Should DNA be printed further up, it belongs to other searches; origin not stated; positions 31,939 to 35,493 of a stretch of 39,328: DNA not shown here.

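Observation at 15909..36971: Thirteen -24/-12 (sigma-54-type) promoters wire the PRC-barrel, EF-hand, crystallin and DegQ genes into one regulon, with no activator in the window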

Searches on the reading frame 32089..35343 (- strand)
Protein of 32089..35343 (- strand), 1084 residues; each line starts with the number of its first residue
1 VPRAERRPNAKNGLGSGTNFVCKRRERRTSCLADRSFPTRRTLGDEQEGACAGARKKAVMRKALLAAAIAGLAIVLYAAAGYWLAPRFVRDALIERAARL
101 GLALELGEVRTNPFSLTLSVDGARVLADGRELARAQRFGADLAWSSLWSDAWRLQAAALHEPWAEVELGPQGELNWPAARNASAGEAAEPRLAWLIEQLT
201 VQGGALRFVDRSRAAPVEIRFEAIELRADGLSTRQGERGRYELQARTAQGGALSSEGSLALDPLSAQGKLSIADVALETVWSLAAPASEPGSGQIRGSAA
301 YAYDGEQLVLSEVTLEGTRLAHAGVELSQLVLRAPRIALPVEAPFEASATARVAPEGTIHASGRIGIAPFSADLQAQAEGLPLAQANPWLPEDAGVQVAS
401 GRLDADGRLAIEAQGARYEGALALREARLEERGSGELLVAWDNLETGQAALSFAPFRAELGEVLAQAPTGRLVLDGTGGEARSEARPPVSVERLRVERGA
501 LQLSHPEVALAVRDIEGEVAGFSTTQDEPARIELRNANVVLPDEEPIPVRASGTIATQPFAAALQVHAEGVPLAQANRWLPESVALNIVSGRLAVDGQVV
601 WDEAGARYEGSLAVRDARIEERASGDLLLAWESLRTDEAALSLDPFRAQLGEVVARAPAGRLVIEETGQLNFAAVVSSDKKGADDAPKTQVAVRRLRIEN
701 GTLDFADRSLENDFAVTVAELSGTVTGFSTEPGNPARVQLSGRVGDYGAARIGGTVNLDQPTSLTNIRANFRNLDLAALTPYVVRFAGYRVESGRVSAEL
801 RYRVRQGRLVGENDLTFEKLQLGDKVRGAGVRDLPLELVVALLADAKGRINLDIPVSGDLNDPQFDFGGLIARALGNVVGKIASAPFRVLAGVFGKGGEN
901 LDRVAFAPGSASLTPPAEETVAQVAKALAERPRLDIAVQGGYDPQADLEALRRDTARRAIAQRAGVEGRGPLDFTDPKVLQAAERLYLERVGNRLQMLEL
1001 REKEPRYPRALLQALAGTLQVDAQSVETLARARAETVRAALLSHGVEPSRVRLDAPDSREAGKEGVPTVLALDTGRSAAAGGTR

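Call 10: search_protein_families(library=pfam, proteins=[window:32089-35343:-], max_evalue=0.01)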
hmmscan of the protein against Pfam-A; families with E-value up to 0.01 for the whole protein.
window:32089-35343:- (1084 aa): 3 families
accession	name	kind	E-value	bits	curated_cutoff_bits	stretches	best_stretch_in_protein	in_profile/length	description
PF05359.17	DUF748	-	2.8e-211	704.8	50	3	489-1051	455-1037/1037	Domain of Unknown Function (DUF748)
PF00691.25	OmpA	-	7.8e-08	33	27.2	0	906-950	2-48/98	OmpA family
PF05170.20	AsmA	-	0.0042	16.4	29.8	0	83-211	28-174/607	AsmA family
